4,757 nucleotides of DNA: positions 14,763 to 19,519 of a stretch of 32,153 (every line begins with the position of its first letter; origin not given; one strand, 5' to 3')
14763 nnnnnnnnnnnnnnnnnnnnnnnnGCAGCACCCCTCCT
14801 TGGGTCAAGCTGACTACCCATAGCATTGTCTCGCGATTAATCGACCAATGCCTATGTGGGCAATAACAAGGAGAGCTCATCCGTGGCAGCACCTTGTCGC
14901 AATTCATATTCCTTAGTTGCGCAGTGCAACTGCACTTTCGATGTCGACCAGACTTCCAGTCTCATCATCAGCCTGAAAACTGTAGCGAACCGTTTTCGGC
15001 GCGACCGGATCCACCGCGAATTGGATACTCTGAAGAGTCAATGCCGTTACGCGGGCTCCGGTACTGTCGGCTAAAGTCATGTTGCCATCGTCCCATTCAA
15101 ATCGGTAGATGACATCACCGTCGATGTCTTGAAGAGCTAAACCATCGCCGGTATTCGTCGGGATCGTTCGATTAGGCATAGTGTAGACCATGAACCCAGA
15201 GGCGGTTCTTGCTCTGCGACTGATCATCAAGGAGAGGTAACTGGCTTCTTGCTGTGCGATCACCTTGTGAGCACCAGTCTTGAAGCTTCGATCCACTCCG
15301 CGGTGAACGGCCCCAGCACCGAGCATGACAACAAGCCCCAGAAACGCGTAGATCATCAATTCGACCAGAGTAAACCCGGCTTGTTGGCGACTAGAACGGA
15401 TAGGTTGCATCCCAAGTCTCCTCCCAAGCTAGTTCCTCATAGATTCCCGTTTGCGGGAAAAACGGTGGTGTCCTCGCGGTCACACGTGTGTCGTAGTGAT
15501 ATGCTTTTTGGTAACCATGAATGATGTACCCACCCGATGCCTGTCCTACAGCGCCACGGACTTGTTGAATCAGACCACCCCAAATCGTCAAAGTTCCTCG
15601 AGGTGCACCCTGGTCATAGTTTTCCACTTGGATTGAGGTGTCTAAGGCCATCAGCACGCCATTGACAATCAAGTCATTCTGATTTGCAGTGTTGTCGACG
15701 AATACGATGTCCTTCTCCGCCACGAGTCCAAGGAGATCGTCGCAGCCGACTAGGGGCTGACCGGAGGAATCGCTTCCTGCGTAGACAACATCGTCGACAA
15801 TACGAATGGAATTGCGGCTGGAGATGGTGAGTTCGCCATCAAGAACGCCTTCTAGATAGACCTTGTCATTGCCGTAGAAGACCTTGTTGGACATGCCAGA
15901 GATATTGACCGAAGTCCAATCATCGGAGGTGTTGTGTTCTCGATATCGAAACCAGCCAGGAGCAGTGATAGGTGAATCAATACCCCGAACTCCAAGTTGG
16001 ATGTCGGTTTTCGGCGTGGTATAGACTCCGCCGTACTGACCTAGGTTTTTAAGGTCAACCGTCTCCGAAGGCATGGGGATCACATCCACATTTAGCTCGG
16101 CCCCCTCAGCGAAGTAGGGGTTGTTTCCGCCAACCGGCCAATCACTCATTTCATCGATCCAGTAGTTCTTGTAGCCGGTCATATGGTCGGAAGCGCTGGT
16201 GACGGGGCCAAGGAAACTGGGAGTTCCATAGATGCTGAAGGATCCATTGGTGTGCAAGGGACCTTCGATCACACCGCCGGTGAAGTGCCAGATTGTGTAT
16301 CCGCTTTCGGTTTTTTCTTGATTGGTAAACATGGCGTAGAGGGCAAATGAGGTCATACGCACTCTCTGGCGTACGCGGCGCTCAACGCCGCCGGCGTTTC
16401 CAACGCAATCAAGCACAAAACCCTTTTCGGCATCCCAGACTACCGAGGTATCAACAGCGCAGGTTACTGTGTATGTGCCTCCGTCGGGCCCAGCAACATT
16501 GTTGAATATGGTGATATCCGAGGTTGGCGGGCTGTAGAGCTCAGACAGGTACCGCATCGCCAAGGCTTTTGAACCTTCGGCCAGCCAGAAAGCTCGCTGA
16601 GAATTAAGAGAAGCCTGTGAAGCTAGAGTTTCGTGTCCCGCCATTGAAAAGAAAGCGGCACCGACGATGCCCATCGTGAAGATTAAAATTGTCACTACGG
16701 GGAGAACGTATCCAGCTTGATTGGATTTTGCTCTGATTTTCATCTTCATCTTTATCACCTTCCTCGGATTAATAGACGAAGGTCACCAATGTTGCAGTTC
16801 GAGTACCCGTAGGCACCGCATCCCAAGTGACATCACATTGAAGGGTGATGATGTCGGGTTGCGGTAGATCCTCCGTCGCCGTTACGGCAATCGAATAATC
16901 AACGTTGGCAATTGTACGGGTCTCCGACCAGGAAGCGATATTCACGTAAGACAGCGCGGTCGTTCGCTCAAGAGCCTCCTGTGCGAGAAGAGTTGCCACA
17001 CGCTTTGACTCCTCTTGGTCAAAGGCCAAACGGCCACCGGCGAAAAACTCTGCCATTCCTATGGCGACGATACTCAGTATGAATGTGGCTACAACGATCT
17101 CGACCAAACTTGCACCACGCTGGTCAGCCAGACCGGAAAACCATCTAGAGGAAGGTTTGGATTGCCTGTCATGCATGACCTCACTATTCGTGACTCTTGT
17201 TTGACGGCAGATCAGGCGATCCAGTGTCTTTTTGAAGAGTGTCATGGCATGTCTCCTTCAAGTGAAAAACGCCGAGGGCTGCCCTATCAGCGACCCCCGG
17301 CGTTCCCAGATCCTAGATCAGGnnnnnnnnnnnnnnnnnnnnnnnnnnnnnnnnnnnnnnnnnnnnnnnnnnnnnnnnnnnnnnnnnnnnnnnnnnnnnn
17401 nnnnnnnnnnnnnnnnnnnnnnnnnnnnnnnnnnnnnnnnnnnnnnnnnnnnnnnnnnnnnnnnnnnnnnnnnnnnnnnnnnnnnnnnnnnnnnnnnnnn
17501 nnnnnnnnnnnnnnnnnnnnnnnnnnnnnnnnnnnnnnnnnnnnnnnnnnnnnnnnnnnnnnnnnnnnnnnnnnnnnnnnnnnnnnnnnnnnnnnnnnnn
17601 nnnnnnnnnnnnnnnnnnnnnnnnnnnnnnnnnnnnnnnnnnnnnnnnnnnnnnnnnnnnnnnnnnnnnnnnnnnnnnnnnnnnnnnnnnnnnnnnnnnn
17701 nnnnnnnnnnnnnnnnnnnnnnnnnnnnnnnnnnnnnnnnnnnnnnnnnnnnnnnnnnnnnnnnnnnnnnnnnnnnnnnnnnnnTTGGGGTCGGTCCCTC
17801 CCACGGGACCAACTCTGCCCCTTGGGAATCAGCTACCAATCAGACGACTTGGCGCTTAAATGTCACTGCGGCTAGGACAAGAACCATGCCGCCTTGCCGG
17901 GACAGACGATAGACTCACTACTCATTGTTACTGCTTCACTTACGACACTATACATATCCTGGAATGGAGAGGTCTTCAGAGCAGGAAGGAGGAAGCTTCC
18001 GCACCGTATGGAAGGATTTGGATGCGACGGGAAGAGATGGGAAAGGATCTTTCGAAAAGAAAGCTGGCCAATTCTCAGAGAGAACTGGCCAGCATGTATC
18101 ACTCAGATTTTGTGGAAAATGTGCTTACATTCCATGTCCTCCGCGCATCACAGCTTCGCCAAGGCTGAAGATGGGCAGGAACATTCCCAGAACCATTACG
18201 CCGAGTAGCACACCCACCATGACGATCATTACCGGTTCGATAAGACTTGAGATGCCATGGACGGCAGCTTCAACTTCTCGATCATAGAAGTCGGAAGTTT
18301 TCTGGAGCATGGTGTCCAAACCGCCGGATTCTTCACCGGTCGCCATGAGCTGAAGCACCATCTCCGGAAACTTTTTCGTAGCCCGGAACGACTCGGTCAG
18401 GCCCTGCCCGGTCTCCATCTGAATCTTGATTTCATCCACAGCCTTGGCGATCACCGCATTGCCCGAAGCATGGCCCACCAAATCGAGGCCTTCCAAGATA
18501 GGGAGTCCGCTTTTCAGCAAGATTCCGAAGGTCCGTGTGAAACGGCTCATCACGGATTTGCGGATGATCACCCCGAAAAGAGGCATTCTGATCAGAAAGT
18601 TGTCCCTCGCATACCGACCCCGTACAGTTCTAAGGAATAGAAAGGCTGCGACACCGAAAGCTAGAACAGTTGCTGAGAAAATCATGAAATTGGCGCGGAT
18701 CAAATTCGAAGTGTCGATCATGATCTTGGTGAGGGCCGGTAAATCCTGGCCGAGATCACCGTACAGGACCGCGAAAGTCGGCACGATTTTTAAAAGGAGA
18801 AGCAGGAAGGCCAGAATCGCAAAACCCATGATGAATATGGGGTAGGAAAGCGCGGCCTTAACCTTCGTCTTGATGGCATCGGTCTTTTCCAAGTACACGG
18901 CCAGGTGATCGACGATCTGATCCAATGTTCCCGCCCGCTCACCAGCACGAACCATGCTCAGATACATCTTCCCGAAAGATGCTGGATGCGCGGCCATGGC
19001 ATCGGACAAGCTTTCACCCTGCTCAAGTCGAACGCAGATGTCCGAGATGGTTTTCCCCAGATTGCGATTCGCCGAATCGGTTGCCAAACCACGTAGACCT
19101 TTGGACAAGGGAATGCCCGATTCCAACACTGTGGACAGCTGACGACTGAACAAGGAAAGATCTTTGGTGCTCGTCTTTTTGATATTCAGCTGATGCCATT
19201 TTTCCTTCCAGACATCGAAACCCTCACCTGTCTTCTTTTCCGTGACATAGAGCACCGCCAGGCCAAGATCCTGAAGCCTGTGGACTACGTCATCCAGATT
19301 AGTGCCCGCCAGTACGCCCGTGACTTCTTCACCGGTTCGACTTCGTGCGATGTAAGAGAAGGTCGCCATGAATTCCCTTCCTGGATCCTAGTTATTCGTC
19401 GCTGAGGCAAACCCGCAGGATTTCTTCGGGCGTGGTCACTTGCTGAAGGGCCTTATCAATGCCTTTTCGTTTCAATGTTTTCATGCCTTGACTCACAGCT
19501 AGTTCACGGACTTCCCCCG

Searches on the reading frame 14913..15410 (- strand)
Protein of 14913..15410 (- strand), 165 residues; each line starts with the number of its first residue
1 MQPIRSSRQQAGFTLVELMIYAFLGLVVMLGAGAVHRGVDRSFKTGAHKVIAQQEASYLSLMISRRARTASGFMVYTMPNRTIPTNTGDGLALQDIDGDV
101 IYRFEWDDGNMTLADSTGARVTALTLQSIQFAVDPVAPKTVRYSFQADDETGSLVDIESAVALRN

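Call 68: search_protein_families(library=pfam, proteins=[window:14913-15410:-], max_evalue=0.001)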
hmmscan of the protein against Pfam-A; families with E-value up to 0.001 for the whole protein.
window:14913-15410:- (165 aa): 1 family
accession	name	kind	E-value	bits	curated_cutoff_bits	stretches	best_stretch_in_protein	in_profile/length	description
PF07963.17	N_methyl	-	6.4e-07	29.1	21.2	1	8-32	2-26/27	Prokaryotic N-terminal methylation motif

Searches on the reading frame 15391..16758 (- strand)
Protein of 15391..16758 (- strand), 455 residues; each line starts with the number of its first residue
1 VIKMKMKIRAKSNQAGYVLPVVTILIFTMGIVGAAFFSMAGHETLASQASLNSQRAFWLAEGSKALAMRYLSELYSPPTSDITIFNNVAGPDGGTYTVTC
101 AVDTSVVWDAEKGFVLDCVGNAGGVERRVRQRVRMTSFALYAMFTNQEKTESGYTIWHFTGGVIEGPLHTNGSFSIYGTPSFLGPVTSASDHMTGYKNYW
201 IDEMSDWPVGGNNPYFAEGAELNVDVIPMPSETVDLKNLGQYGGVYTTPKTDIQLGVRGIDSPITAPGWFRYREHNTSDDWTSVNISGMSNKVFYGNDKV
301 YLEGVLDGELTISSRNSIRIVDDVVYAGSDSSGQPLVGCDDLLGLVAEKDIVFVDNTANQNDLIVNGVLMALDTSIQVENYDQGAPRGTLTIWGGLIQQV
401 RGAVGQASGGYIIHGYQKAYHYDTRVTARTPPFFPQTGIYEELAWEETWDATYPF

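Call 68: search_protein_families(library=pfam, proteins=[window:15391-16758:-], max_evalue=0.001)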
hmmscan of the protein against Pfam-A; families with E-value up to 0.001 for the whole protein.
window:15391-16758:- (455 aa): 1 family
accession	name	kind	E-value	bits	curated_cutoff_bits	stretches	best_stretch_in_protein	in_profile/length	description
PF16241.10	DUF4900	-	1.1e-11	45.3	29.4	1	136-190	34-88/89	Domain of unknown function (DUF4900)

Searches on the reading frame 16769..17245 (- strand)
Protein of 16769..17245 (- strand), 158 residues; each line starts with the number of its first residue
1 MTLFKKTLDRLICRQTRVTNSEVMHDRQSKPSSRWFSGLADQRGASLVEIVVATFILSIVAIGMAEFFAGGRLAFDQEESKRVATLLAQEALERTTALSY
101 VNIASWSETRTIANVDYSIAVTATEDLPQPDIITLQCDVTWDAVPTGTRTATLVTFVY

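Call 80: search_protein_families(library=pfam, proteins=[window:16769-17245:-], max_evalue=0.001)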
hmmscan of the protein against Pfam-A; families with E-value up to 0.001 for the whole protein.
window:16769-17245:- (158 aa): 1 family
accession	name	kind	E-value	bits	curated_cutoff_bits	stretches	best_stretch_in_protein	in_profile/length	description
PF07963.17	N_methyl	-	8.5e-05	22.4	21.2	1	41-64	3-26/27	Prokaryotic N-terminal methylation motif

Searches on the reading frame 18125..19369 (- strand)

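Call 68: search_protein_families(library=pfam, proteins=[window:18125-19369:-], max_evalue=0.001)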
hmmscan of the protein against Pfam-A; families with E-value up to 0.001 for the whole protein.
window:18125-19369:- (414 aa): 1 family
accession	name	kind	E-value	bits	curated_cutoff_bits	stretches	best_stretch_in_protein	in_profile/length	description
PF00482.28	T2SSF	-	2.9e-60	202.2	25.2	2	277-399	1-125/125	Type II secretion system (T2SS), protein F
